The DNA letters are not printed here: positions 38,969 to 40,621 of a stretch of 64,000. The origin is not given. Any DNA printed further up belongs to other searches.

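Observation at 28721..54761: Candidate gamma-glutamylation / P450-dependent amine catabolic island combined with a homoprotocatechuate-like meta-cleavage module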

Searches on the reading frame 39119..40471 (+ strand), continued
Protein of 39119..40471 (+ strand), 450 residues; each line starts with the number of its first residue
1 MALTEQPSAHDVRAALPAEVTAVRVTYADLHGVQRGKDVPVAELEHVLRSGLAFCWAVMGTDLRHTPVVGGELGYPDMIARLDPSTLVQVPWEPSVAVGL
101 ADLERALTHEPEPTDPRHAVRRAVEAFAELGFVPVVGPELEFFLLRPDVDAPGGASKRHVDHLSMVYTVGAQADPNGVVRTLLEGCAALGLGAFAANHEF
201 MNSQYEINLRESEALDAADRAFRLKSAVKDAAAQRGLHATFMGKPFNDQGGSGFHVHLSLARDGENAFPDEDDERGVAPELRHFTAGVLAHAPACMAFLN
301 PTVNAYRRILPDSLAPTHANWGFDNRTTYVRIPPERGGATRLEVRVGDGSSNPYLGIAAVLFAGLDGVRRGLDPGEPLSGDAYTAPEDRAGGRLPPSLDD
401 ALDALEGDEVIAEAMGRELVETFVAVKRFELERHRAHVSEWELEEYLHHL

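Call 59: search_protein_families(library=ncbifam, proteins=[L086:8966-9901:-, L086:8110-8955:-, L086:9894-11357:-, L086:1433-2923:-, L086:714-1436:-, L086:11392-12198:-, L086:13941-15305:+], max_evalue=1e-20)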
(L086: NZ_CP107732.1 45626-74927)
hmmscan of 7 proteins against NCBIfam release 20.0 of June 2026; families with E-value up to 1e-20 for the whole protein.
L086:8966-9901:- (311 aa): 1 family
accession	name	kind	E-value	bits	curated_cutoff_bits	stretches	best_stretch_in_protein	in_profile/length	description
TIGR02298.1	HpaD_Fe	equivalog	8.8e-37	127.1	315.95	1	1-286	3-282/284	3,4-dihydroxyphenylacetate 2,3-dioxygenase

L086:8110-8955:- (281 aa): 6 families
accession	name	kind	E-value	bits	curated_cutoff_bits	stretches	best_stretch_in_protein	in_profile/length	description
NF009399.0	PRK12764.1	equivalog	8.7e-68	229.5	444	1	37-269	14-253/501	fumarylacetoacetate hydrolase family protein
TIGR02303.1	HpaG-C-term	equivalog_domain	6.4e-63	212.5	276.4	1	5-242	3-243/245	4-hydroxyphenylacetate degradation bifunctional isomerase/decarboxylase, C-terminal subunit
NF011750.0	PRK15203.1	equivalog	1.6e-46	159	811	1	27-244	205-425/429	4-hydroxyphenylacetate degradation bifunctional isomerase/decarboxylase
NF053535.1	DhyDRhmHlse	equivalog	2.1e-34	119.1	500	1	41-242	67-279/284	2,4-didehydro-3-deoxy-L-rhamnonate hydrolase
TIGR02305.1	HpaG-N-term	equivalog_domain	4.7e-34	117.7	228.65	1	48-241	4-205/205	4-hydroxyphenylacetate degradation bifunctional isomerase/decarboxylase, N-terminal subunit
NF007967.0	PRK10691.1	equivalog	1e-26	93.7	201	1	45-234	17-212/219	fumarylacetoacetate hydrolase family protein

L086:9894-11357:- (487 aa): 38 families (the best 25 are shown)
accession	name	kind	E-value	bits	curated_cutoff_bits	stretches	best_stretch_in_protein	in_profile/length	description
TIGR02299.1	HpaE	equivalog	2.9e-155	517.6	638.35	1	16-477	2-475/488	5-carboxymethyl-2-hydroxymuconate semialdehyde dehydrogenase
TIGR03216.1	OH_muco_semi_DH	equivalog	1.3e-133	446.1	693.25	1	16-477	2-478/481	2-hydroxymuconic semialdehyde dehydrogenase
TIGR01804.1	BADH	equivalog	3.5e-133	444.5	668.6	1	19-474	2-467/467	betaine-aldehyde dehydrogenase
NF010000.0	PRK13473.1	subfamily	1.7e-131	439.2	615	1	15-476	3-470/475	aminobutyraldehyde dehydrogenase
NF009725.0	PRK13252.1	equivalog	2.2e-123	412.3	593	1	15-475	7-476/488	betaine-aldehyde dehydrogenase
NF050026.1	AcaldDHExaC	equivalog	4.6e-112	375.2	900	1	16-479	17-494/503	acetaldehyde dehydrogenase ExaC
TIGR01780.1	SSADH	subfamily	1.1e-106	357.5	646.35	1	34-474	3-448/448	succinate-semialdehyde dehydrogenase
NF045736.1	PaDhStyDRhodo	equivalog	1.6e-105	353.4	800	1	18-463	6-462/479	phenylacetaldehyde dehydrogenase StyD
NF007352.0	PRK09847.1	equivalog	5.5e-104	348.4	850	1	11-475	16-488/495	aldehyde dehydrogenase PuuC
TIGR03374.1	ABALDH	equivalog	1.2e-103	347.5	909.3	1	31-473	19-466/472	aminobutyraldehyde dehydrogenase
NF045735.1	PaDhStyDPseudo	equivalog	1.3e-102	344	850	1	19-476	7-479/483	phenylacetaldehyde dehydrogenase StyD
NF006916.0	PRK09407.1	equivalog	8.7e-102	341.4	521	1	23-477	29-491/526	succinic semialdehyde dehydrogenase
NF007497.0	PRK10090.1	equivalog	6.6e-96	322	500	1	16-470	8-469/480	aldehyde dehydrogenase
NF052305.1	DioxValDhHalo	equivalog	1.5e-91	307.7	750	1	15-474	5-477/483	2,5-dioxovalerate dehydrogenase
NF042993.1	AlphKGSA_gudD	equivalog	1.5e-91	307.5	770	1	25-475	16-477/481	alpha-ketoglutaric semialdehyde dehydrogenase GucD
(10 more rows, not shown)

L086:1433-2923:- (496 aa): 38 families (the best 25 are shown)
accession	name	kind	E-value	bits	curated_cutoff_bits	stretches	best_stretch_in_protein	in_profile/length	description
NF007352.0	PRK09847.1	equivalog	1.3e-170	568.2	850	1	12-496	12-493/495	aldehyde dehydrogenase PuuC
NF045736.1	PaDhStyDRhodo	equivalog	9.8e-146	486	800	1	19-493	2-476/479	phenylacetaldehyde dehydrogenase StyD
TIGR02299.1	HpaE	equivalog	3.3e-144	481.1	638.35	1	21-494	2-476/488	5-carboxymethyl-2-hydroxymuconate semialdehyde dehydrogenase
TIGR01804.1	BADH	equivalog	5e-144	480.2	668.6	1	30-490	9-467/467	betaine-aldehyde dehydrogenase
NF045735.1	PaDhStyDPseudo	equivalog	3.2e-141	471.3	850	1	20-492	3-479/483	phenylacetaldehyde dehydrogenase StyD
NF009725.0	PRK13252.1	equivalog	6.2e-141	470.2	593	1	20-496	7-481/488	betaine-aldehyde dehydrogenase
NF010000.0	PRK13473.1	subfamily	2.4e-134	448.6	615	1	20-491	3-469/475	aminobutyraldehyde dehydrogenase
NF050026.1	AcaldDHExaC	equivalog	5.2e-127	424.5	900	1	22-491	18-490/503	acetaldehyde dehydrogenase ExaC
TIGR03216.1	OH_muco_semi_DH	equivalog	6.7e-123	410.8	693.25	1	21-495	2-480/481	2-hydroxymuconic semialdehyde dehydrogenase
TIGR01780.1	SSADH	subfamily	7.2e-115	384.4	646.35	1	38-490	1-448/448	succinate-semialdehyde dehydrogenase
NF006916.0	PRK09407.1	equivalog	2.8e-113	379.3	521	1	21-491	21-489/526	succinic semialdehyde dehydrogenase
NF052305.1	DioxValDhHalo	equivalog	1.6e-109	367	750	1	22-492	7-479/483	2,5-dioxovalerate dehydrogenase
NF042993.1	AlphKGSA_gudD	equivalog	1.6e-109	366.9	770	1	33-494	18-480/481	alpha-ketoglutaric semialdehyde dehydrogenase GucD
TIGR04284.1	aldehy_Rv0768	hypoth_equivalog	2.5e-107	359.8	775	1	22-491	3-475/480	aldehyde dehydrogenase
NF040648.1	lactal_redase_Meth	equivalog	1.9e-104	350.3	650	1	25-494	4-462/463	lactaldehyde dehydrogenase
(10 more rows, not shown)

L086:714-1436:- (240 aa): 1 family
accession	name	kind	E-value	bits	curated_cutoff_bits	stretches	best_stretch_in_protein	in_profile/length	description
NF008471.0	PRK11366.1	equivalog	1.7e-23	83.4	266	1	34-238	31-246/254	gamma-glutamyl-gamma-aminobutyrate hydrolase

L086:11392-12198:- (268 aa): 1 family
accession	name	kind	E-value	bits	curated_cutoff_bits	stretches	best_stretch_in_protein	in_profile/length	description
TIGR04460.1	endura_MppR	equivalog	1.9e-52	178.4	380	1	5-245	2-242/257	enduracididine biosynthesis enzyme MppR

L086:13941-15305:+ (454 aa): 4 families
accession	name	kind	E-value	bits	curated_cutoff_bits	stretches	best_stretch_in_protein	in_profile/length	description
TIGR03105.1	gln_synth_III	equivalog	1.1e-86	291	469.6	1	16-451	5-434/435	type III glutamate--ammonia ligase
TIGR00653.1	GlnA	equivalog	9.7e-80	268.5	429.15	1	187-450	192-460/462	type I glutamate--ammonia ligase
NF045547.1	GGputSyn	equivalog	2e-73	247.6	650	1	13-446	6-438/438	gamma-glutamylputrescine synthetase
NF007006.0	PRK09469.1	equivalog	7.5e-34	117.1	845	1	188-450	199-466/469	glutamate--ammonia ligase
